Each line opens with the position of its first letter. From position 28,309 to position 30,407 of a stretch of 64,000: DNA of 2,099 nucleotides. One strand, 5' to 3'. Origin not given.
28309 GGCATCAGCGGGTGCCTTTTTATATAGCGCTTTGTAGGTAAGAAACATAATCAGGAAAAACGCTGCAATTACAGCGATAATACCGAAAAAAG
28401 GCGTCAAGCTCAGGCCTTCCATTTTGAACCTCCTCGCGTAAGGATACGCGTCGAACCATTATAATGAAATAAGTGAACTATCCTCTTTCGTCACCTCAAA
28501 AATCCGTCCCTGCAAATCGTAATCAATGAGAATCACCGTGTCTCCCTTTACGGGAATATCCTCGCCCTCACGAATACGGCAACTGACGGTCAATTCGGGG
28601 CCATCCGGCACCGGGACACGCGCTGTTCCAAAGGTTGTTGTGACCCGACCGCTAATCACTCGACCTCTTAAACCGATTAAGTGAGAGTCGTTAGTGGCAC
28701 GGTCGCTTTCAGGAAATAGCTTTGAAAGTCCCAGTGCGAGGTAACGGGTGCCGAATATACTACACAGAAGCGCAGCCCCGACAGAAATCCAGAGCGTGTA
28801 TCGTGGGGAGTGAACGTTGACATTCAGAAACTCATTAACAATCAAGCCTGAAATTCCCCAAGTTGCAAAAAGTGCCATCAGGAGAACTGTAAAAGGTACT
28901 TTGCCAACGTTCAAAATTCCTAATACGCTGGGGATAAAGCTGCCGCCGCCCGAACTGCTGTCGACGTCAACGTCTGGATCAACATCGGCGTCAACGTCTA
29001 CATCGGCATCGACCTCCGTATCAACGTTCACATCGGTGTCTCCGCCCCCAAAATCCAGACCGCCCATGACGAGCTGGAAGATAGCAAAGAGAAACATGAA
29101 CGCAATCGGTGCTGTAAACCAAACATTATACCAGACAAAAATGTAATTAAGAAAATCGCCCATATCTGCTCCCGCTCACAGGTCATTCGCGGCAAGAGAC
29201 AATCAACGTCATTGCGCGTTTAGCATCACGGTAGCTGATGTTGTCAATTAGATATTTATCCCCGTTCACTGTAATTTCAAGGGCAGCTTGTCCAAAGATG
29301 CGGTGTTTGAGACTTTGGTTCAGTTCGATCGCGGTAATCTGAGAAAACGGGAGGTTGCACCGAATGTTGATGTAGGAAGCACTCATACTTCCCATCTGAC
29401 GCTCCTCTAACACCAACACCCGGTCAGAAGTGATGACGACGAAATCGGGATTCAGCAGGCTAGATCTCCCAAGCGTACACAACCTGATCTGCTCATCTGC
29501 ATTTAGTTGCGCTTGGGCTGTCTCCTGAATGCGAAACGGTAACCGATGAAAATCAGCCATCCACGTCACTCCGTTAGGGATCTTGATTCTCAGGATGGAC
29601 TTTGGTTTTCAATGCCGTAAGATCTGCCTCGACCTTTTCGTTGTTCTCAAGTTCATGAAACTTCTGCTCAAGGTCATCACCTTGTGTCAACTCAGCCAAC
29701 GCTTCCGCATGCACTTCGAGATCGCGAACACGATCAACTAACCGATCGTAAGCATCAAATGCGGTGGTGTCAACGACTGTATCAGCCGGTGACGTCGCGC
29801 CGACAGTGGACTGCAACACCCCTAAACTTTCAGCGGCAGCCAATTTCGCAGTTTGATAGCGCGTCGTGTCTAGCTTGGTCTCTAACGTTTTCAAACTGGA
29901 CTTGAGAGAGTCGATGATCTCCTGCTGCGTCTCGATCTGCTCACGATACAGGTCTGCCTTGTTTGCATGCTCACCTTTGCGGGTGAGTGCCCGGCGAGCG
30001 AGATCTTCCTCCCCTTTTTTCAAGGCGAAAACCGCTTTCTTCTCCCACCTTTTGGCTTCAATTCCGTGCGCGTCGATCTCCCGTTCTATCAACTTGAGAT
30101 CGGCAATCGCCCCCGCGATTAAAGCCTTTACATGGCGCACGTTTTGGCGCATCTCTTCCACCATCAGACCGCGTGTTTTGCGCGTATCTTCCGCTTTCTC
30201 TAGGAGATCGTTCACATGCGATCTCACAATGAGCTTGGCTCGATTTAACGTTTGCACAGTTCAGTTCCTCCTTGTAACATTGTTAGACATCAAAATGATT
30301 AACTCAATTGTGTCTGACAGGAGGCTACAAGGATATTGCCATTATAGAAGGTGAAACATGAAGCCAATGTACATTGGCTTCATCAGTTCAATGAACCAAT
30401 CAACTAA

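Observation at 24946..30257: Seven-gene membrane-stress operon: PspA, PH-like, NfeD, flotillin, DUF151 nuclease, PspA, small TM protein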

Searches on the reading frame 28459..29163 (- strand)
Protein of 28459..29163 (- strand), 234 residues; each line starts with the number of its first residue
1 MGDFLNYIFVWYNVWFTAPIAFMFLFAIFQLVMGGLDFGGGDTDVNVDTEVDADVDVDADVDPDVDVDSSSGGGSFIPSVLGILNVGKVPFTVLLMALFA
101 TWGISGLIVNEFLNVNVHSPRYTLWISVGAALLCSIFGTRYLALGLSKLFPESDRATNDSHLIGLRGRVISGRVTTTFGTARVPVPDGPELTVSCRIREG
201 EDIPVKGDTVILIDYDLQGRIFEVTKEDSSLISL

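Call 3: search_protein_families(library=pfam, proteins=[window:28459-29163:-], max_evalue=0.01)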
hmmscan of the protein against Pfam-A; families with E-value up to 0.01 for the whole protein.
window:28459-29163:- (234 aa): 1 family
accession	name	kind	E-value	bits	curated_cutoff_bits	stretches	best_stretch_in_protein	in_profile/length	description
PF21001.2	YqiJ_N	-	1.5e-12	48.2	23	1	13-136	1-112/116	Inner membrane protein YqiJ, N-terminal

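Call 4: search_protein_families(library=ncbifam, proteins=[window:28459-29163:-], max_evalue=0.01)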
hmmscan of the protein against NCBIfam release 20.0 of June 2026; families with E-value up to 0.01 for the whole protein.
window:28459-29163:- (234 aa): 0 families

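Call 32: search_protein_families(library=padloc, proteins=[window:28459-29163:-], max_evalue=0.01)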
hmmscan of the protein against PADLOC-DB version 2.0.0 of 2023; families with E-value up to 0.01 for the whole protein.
window:28459-29163:- (234 aa): 0 families

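Call 75: search_protein_families(library=pfam, proteins=[window:28459-29163:-], max_evalue=5)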
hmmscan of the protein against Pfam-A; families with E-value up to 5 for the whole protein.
window:28459-29163:- (234 aa): 1 family
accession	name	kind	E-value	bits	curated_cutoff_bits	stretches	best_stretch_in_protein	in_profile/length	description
PF21001.2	YqiJ_N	-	1.5e-12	48.2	23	1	13-136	1-112/116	Inner membrane protein YqiJ, N-terminal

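Call 76: search_solved_structures(query=window:28459-29163:-, max_evalue=10, show_alignments=2)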
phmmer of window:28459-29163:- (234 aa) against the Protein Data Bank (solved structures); distinct sequences matched with E-value up to 10: 0.

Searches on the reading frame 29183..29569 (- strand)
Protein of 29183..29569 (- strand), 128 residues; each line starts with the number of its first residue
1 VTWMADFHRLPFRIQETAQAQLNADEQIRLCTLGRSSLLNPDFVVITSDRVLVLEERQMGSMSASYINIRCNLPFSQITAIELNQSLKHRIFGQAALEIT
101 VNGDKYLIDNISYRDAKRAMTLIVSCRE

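Call 3: search_protein_families(library=pfam, proteins=[window:29183-29569:-], max_evalue=0.01)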
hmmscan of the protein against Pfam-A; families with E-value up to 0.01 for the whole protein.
window:29183-29569:- (128 aa): 2 families
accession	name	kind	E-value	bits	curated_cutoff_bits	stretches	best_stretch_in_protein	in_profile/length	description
PF14470.12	bPH_3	-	1.6e-07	32.1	23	1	22-123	1-93/95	Bacterial PH domain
PF03703.20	bPH_2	-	0.00037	21.1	22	1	72-116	26-71/78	Bacterial PH domain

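Call 4: search_protein_families(library=ncbifam, proteins=[window:29183-29569:-], max_evalue=0.01)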
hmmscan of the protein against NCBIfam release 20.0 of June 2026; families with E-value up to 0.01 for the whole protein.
window:29183-29569:- (128 aa): 0 families

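Call 32: search_protein_families(library=padloc, proteins=[window:29183-29569:-], max_evalue=0.01)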
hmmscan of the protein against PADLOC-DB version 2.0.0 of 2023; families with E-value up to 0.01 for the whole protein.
window:29183-29569:- (128 aa): 0 families

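Call 57: find_homologous_proteins(query=A5, max_evalue=0.001)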
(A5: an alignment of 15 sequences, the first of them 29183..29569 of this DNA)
Query A5 (15 sequences) (128 aa, profile of the alignment): 229 proteins with E <= 0.001 among 4016 candidates; the best 120 are listed.
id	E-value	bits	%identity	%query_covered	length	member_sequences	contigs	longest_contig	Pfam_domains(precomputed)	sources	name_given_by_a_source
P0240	5.6e-55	202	37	98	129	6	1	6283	-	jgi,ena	-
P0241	1.3e-54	201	39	94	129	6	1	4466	-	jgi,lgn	-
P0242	1.5e-54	201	40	94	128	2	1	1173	-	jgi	-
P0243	1.6e-54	201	41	98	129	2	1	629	-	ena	-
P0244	5.1e-54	199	41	98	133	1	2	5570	-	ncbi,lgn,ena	ncbi:MAG: hypothetical protein AAB116_18530 [Candidatus Poribacteria bacterium]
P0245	5.6e-54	199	40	98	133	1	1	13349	-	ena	-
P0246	6.6e-54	199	39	98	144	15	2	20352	-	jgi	-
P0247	1.7e-53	198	40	98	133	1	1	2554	-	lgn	-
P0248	1.9e-53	198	41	94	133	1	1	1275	-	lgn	-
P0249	1.9e-53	198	83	98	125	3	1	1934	PF14470.13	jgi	jgi:hypothetical protein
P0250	1.9e-53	197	39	98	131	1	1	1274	-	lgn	-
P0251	3.5e-53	197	38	97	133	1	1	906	-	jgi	jgi:hypothetical protein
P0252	3.7e-53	197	39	94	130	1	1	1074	-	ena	-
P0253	4.0e-53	196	38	98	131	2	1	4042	-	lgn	-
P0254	5.7e-53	196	37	98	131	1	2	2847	-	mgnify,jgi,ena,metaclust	mgnify:CR=1 FL=1|metaclust:\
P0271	4.3e-52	193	97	98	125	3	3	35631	PF14470.13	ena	-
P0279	9.0e-52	192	87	98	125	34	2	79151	PF14470.13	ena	-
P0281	9.7e-52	192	39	94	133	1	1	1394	PF14470.13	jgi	jgi:hypothetical protein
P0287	1.2e-51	192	43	94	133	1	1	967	PF14470.13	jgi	jgi:hypothetical protein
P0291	1.5e-51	191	86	98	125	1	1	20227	PF14470.13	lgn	-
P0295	2.4e-51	191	86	98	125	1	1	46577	PF14470.13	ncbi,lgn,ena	-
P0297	2.5e-51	191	91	98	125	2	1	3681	PF14470.13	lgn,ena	-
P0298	2.8e-51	191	42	94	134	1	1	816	PF14470.13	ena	-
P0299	2.9e-51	190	88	98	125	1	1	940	PF14470.13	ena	-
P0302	3.3e-51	190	40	94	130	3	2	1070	PF14470.13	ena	-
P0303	3.4e-51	190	86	98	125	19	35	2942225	PF14470.13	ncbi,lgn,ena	-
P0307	4.1e-51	190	90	98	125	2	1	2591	PF14470.13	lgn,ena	-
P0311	4.9e-51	190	95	98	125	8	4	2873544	PF14470.13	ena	-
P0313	6.9e-51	189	94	98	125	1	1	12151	PF14470.13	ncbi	-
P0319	9.3e-51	189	85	98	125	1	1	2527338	PF14470.13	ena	-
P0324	1.1e-50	189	47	95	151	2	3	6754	PF14470.13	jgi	-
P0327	1.5e-50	188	94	98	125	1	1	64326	PF14470.13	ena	-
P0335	2.3e-50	188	93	98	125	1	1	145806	PF14470.13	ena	-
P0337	2.4e-50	188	93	98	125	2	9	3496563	PF14470.13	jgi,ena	jgi:hypothetical protein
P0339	2.5e-50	187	76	95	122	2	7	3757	PF14470.13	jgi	jgi:hypothetical protein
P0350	4.1e-50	187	89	97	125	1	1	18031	PF14470.13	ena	-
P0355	5.0e-50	186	48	95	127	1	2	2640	PF14470.13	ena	-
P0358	5.4e-50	186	87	98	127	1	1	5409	PF14470.13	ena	-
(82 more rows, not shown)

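Call 64: predict_structure(alignment_id=A6)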
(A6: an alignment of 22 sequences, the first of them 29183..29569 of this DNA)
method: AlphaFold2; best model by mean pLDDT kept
length: 128 residues; sequences in the alignment: 22
mean_pLDDT: 86.4   pTM: 0.79
mean pLDDT of the five models: 86.4, 86.3, 86.2, 85.7, 85.1
residues with pLDDT >= 90: 66; 70-90: 49; 50-70: 11; < 50: 2
segments of 3 or more residues with pLDDT < 50: none
pLDDT, mean of each block of 10 residues (from residue 1): 68 92 91 75 92 86 80 92 89 91 89 92 87
secondary structure, 60 per line:
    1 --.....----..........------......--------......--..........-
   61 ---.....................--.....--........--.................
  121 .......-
elements in order: H3-7 H12-21 E28-33 E42-47 E50-59 E64-74 E78-84 H87-91 E94-101 E104-112 H113-127

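Call 66: fold_search(model_id=the predicted structure, library=pdb)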
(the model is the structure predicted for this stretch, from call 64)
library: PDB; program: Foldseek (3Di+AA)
matches with E <= 10: 866; with E <= 0.001: 5
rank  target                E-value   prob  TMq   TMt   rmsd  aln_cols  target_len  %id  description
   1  3dcx_A                1.2e-04  1.00  0.62  0.67   3.6       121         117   14  Crystal structure of a duf1696 family protein with a pleckstrin-homology domain (shew_0819) from shewanella loihica pv (released 2008-07-29)
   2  3dcx_B                3.0e-04  1.00  0.61  0.68   3.6       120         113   15  Crystal structure of a duf1696 family protein with a pleckstrin-homology domain (shew_0819) from shewanella loihica pv (released 2008-07-29)
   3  3hsa_D                5.3e-04  1.00  0.64  0.71   3.4       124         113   14  Crystal structure of pleckstrin homology domain (YP_926556.1) from SHEWANELLA AMAZONENSIS SB2B at 1.99 A resolution (released 2009-06-23)
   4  3hsa_A                7.0e-04  1.00  0.62  0.63   3.5       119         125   13  Crystal structure of pleckstrin homology domain (YP_926556.1) from SHEWANELLA AMAZONENSIS SB2B at 1.99 A resolution (released 2009-06-23)
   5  3dcx_C                8.7e-04  1.00  0.63  0.69   3.7       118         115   15  Crystal structure of a duf1696 family protein with a pleckstrin-homology domain (shew_0819) from shewanella loihica pv (released 2008-07-29)
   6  4gzu_A                1.1e-03  1.00  0.49  0.18   5.8       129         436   12  Crystal structure of the DH-PH-PH domain of FARP2 (released 2013-03-13)
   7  4gzu_B                1.6e-03  1.00  0.51  0.19   4.3       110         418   13  Crystal structure of the DH-PH-PH domain of FARP2 (released 2013-03-13)
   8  8qqf_C                1.7e-03  1.00  0.44  0.46   5.9       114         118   13  TBC1D23 PH domain complexed with STX16 TLY motif (released 2024-04-10)
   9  4xuu_C                1.8e-03  1.00  0.46  0.38   8.4       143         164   11  The hSac2 domain from human phosphoinositide phosphatase Sac2 (released 2015-02-25)
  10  6jm5_B                2.3e-03  1.00  0.47  0.50   6.1       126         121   13  Crystal structure of TBC1D23 C terminal domain (released 2019-10-16)
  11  4tyz_A                2.8e-03  1.00  0.48  0.55   6.4       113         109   17  Crystal structure of the C-terminal domain of an unknown protein from Leishmania infantum (released 2014-08-06)
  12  3pvu_A                3.5e-03  1.00  0.53  0.13   7.0       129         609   12  Bovine GRK2 in complex with Gbetagamma subunits and a selective kinase inhibitor (CMPD101) (released 2011-06-01)
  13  5hzi_A                4.6e-03  1.00  0.53  0.16   6.3       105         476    8  Crystal structure of photoinhibitable Intersectin1 containing C450M mutant LOV2 domain (released 2016-12-21)
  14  6jm5_A                4.6e-03  1.00  0.49  0.50   5.7       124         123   14  Crystal structure of TBC1D23 C terminal domain (released 2019-10-16)
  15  1kzg_A                4.8e-03  1.00  0.45  0.20   7.5       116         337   12  DbsCdc42(Y889F) (released 2002-03-20)
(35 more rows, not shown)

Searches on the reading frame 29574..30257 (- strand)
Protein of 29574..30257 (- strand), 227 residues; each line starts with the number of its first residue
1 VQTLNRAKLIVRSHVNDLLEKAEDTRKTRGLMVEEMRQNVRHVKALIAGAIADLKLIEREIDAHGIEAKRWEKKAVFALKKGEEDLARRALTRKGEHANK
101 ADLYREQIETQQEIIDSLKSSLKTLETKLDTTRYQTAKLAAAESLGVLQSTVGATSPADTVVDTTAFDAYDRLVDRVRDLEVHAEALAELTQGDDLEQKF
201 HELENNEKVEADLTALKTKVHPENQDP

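Call 3: search_protein_families(library=pfam, proteins=[window:29574-30257:-], max_evalue=0.01)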
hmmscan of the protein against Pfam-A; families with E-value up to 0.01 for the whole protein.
window:29574-30257:- (227 aa): 2 families
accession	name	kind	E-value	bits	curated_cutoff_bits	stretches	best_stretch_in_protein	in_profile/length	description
PF04012.17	PspA_IM30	-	2.6e-33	115.9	33.9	1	4-218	3-216/220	PspA/IM30 family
PF25762.1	HAUS1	-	0.0045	17.3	40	1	15-131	112-230/236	HAUS augmin-like complex subunit 1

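Call 4: search_protein_families(library=ncbifam, proteins=[window:29574-30257:-], max_evalue=0.01)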
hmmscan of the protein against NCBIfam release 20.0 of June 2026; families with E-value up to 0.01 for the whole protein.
window:29574-30257:- (227 aa): 7 families
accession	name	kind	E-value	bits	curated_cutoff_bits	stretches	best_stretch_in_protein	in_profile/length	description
TIGR02977.1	phageshock_pspA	equivalog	1.3e-36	126.3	242.95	1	2-221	2-218/219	phage shock protein PspA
NF007974.0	PRK10698.1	equivalog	1.4e-24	87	336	1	4-225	4-222/222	phage shock protein PspA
NF045984.1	StressProtLiaH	equivalog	2e-14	53.8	380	1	6-220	5-215/225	stress responsive protein LiaH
TIGR04376.1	TIGR04376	hypoth_equivalog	9.7e-05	22.5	125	1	32-185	29-181/189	TIGR04376 family protein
NF040889.1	trans_reg_YeiE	equivalog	0.00039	19.7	480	1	33-147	120-234/288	DNA-binding transcriptional regulator YeiE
NF008095.0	PRK10837.1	subfamily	0.004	16.4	281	0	38-147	125-234/290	LysR family transcriptional regulator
NF041416.1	halo_CC_star_2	equivalog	0.0075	16.7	140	0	167-222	16-71/113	halo-CC-star protein HcsL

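Call 32: search_protein_families(library=padloc, proteins=[window:29574-30257:-], max_evalue=0.01)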
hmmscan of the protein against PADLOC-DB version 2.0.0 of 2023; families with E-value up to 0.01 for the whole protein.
window:29574-30257:- (227 aa): 0 families
